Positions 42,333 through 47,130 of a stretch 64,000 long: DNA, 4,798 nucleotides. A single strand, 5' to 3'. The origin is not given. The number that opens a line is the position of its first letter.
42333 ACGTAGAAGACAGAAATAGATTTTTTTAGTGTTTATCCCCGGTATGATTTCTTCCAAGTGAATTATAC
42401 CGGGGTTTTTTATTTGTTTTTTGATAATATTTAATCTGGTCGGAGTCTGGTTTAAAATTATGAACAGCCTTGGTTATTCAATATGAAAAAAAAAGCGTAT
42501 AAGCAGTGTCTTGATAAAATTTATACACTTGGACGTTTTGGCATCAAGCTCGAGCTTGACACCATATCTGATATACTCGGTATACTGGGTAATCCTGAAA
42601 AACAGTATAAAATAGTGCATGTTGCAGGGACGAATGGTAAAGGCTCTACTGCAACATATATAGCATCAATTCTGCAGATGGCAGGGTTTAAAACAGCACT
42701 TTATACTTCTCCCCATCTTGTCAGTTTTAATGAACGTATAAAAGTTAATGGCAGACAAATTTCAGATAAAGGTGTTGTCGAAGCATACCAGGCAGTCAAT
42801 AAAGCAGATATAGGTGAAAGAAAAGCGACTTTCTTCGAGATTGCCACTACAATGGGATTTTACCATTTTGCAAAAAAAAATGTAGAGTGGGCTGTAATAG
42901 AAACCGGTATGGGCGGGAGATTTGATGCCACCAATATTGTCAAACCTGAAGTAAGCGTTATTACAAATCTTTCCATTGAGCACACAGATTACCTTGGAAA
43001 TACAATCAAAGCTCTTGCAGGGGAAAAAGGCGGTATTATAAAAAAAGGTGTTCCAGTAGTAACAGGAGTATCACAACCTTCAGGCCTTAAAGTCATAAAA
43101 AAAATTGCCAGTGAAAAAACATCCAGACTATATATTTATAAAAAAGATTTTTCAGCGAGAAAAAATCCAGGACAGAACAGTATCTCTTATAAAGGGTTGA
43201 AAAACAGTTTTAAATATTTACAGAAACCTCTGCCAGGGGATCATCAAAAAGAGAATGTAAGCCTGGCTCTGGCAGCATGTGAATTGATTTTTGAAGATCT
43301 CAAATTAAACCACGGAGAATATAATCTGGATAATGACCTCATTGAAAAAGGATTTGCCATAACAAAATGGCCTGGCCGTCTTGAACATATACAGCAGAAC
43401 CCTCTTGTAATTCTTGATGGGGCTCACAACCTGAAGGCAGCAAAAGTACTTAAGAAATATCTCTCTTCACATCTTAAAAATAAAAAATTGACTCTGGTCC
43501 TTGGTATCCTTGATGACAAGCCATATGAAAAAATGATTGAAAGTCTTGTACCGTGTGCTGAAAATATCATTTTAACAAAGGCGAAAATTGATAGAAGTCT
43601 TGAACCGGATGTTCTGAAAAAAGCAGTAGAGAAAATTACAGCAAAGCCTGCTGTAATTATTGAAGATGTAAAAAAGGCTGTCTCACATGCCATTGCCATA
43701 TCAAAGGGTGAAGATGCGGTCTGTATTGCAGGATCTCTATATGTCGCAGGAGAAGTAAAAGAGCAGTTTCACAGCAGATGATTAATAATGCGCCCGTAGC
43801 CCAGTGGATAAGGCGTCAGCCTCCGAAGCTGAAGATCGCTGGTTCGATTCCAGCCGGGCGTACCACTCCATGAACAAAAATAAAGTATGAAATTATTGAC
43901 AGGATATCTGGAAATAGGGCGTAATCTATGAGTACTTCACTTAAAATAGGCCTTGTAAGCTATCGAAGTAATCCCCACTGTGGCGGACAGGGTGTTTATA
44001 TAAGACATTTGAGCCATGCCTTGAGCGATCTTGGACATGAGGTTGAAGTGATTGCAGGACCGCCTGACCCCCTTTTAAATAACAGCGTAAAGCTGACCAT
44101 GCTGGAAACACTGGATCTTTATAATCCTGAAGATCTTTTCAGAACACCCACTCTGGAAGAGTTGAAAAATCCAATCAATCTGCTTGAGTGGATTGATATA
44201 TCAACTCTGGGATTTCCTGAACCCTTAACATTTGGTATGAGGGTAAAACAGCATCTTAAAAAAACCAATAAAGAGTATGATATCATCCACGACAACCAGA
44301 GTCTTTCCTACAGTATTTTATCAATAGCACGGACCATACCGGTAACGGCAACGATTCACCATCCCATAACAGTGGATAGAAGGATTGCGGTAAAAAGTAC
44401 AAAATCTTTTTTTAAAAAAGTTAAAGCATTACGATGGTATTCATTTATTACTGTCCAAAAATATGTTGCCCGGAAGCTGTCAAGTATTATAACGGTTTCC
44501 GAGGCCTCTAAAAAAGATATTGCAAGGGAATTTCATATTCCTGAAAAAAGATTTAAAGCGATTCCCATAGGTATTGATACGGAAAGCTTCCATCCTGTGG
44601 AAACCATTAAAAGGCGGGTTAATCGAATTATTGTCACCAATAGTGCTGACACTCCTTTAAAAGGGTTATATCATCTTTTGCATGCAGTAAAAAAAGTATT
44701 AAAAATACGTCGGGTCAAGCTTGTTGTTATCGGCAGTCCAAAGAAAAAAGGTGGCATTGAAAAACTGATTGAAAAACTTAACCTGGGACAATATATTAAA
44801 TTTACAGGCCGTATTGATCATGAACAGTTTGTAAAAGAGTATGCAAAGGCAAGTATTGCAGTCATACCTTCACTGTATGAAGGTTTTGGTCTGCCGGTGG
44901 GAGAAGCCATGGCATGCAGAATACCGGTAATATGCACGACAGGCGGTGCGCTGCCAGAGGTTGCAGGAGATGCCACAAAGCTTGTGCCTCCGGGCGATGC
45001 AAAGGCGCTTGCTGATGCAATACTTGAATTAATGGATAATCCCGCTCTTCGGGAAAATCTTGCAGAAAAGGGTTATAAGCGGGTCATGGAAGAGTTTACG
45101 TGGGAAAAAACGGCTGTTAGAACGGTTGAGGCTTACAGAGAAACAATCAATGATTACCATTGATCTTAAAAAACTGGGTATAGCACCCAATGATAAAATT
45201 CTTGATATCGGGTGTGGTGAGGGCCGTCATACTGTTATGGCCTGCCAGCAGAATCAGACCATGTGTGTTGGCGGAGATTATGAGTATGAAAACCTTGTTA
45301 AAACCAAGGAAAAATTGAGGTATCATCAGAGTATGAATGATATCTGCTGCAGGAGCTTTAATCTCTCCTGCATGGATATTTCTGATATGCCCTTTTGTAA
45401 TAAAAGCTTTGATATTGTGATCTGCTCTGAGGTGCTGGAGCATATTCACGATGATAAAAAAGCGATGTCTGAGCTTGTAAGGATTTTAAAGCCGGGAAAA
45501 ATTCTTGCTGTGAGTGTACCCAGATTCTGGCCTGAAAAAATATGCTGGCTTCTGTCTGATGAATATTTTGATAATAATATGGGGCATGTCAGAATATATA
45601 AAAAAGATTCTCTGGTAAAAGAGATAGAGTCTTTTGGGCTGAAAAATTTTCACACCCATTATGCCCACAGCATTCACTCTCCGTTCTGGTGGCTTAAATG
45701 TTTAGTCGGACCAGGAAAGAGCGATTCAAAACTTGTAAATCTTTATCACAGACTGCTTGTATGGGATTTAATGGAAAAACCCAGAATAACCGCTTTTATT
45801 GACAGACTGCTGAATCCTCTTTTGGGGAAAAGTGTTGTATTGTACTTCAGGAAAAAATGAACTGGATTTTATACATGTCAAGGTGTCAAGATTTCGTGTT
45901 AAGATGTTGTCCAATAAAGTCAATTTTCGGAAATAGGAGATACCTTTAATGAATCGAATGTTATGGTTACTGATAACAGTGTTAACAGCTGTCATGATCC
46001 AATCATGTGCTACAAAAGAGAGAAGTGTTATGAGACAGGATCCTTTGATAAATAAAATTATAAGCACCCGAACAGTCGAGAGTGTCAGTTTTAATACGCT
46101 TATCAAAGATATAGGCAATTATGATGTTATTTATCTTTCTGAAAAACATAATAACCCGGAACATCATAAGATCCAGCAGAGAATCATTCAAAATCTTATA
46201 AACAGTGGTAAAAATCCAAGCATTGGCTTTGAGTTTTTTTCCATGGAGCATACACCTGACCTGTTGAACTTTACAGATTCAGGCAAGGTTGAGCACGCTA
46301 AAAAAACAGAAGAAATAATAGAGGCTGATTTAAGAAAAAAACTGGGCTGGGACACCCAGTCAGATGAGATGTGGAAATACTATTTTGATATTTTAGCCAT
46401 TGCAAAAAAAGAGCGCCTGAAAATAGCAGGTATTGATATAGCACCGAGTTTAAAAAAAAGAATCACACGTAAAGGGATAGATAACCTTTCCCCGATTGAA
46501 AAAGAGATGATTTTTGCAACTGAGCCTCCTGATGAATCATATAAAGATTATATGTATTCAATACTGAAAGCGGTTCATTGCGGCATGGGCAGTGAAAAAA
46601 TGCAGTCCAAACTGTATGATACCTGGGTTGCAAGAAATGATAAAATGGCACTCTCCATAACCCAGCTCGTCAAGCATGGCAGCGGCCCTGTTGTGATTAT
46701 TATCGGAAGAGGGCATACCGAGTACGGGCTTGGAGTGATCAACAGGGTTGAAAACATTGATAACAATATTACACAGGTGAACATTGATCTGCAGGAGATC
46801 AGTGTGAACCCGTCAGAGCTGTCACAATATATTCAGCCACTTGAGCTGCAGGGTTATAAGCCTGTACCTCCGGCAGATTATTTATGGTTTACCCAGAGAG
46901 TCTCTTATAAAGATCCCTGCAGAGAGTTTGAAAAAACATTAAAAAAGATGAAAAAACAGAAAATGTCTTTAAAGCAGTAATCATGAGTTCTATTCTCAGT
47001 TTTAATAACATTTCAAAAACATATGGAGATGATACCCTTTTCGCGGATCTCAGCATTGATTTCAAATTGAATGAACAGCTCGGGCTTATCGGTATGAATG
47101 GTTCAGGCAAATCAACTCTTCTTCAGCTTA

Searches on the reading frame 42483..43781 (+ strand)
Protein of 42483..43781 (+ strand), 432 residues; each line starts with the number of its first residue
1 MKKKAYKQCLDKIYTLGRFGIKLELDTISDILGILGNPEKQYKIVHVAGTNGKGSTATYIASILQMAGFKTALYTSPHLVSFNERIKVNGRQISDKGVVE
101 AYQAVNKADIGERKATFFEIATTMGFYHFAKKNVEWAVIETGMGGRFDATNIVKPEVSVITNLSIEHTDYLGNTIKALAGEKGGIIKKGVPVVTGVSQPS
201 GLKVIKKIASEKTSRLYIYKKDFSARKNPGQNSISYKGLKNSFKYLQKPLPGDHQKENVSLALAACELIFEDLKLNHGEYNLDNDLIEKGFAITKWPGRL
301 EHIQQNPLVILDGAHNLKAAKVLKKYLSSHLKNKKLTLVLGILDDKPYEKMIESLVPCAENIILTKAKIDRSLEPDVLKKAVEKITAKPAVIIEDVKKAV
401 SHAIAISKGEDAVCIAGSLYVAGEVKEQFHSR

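Call 7: search_protein_families(library=pfam, proteins=[window:42483-43781:+])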
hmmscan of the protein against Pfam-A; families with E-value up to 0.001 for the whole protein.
window:42483-43781:+ (432 aa): 2 families
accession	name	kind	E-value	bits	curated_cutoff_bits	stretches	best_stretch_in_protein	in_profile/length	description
PF02875.26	Mur_ligase_C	-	3.8e-18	67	28.4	1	298-418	1-126/127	Mur ligase, glutamate ligase domain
PF08245.18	Mur_ligase_M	-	8e-17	62.3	24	1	47-266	1-200/200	Mur ligase middle domain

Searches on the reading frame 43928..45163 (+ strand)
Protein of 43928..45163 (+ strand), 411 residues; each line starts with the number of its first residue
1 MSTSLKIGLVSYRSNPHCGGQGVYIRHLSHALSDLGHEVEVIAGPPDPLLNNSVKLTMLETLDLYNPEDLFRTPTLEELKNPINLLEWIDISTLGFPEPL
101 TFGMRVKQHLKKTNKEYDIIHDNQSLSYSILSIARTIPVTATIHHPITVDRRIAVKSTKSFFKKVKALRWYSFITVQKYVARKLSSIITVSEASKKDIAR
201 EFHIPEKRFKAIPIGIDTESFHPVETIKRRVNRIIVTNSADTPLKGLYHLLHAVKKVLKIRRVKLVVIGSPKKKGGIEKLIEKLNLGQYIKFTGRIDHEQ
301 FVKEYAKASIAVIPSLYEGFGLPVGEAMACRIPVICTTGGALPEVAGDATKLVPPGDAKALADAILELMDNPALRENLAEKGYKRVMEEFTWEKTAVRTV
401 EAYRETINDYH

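Call 7: search_protein_families(library=pfam, proteins=[window:43928-45163:+])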
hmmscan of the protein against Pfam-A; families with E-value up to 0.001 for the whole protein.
window:43928-45163:+ (411 aa): 6 families
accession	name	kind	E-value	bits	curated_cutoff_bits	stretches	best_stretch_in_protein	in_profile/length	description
PF00534.26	Glycos_transf_1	-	1.8e-35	122.5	26.4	1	233-385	16-172/172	Glycosyl transferases group 1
PF13692.12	Glyco_trans_1_4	-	8.6e-31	107.5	27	1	239-371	9-142/142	Glycosyl transferases group 1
PF13439.12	Glyco_transf_4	-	4e-23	82.7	28.5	1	19-219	2-169/170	Glycosyltransferase Family 4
PF20706.3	GT4-conflict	-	3.3e-17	63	26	1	180-396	143-382/385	Family 4 Glycosyltransferase in conflict systems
PF13579.12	Glyco_trans_4_4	-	3.6e-13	50.6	29.7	1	19-215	1-158/158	Glycosyl transferase 4-like domain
PF13524.12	Glyco_trans_1_2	-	1.6e-10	41.5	25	1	252-397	7-140/144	Glycosyl transferase-like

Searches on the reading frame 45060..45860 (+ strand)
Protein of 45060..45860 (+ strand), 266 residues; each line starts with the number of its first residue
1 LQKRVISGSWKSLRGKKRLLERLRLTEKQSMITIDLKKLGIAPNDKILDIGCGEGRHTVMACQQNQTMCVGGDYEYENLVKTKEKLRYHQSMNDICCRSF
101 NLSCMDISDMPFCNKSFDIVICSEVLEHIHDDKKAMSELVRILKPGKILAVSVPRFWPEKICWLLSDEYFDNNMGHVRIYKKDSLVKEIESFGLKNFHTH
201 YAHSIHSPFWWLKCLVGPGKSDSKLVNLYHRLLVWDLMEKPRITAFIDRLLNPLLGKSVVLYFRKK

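Call 7: search_protein_families(library=pfam, proteins=[window:45060-45860:+])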
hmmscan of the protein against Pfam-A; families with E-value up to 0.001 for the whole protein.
window:45060-45860:+ (266 aa): 11 families
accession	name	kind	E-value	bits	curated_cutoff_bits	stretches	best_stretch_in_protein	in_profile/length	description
PF08241.18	Methyltransf_11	-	2e-19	70.4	21.2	1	48-150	1-94/95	Methyltransferase domain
PF13649.12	Methyltransf_25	-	1e-16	61.8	27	1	47-146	1-96/97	Methyltransferase domain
PF13489.12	Methyltransf_23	-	2.7e-16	60.2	27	1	41-198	20-163/164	Methyltransferase domain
PF13847.12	Methyltransf_31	-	3.4e-15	56.4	27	1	43-155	3-113/145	Methyltransferase domain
PF08242.18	Methyltransf_12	-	1.9e-11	45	30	1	48-146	1-95/98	Methyltransferase domain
PF01209.24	Ubie_methyltran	-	1.9e-07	31.1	20.1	1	42-151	46-151/233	ubiE/COQ5 methyltransferase family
PF07021.18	MetW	-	1.1e-05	25.6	21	1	41-165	11-121/193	Methionine biosynthesis protein MetW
PF05401.17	NodS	-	1.6e-05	25.3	24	1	45-155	45-148/201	Nodulation protein S (NodS)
PF02353.26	CMAS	-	5.4e-05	23.1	27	1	31-133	50-144/273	Mycolic acid cyclopropane synthetase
PF08003.17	Methyltransf_9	-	0.00038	20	23.8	1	44-146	116-212/315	Protein of unknown function (DUF1698)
PF03141.22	Methyltransf_29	-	0.00044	19.4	23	1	46-154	120-220/506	Putative S-adenosyl-L-methionine-dependent methyltransferase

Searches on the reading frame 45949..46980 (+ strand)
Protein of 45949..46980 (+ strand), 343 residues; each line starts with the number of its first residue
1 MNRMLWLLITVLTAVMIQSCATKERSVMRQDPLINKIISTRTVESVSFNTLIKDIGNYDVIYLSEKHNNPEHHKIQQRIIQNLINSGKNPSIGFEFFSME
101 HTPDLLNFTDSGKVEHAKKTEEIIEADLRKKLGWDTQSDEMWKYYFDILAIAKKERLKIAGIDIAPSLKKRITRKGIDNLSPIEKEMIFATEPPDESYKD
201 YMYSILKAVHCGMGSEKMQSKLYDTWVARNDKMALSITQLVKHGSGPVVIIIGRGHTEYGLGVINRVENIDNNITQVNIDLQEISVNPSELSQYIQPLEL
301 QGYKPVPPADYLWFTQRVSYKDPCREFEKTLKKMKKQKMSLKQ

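Call 7: search_protein_families(library=pfam, proteins=[window:45949-46980:+])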
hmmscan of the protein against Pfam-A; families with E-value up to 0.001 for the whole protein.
window:45949-46980:+ (343 aa): 1 family
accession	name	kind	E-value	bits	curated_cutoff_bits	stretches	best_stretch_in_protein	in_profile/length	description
PF04187.18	Cofac_haem_bdg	-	1.2e-46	159.8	27.7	1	51-267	1-213/213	Haem-binding uptake, Tiki superfamily, ChaN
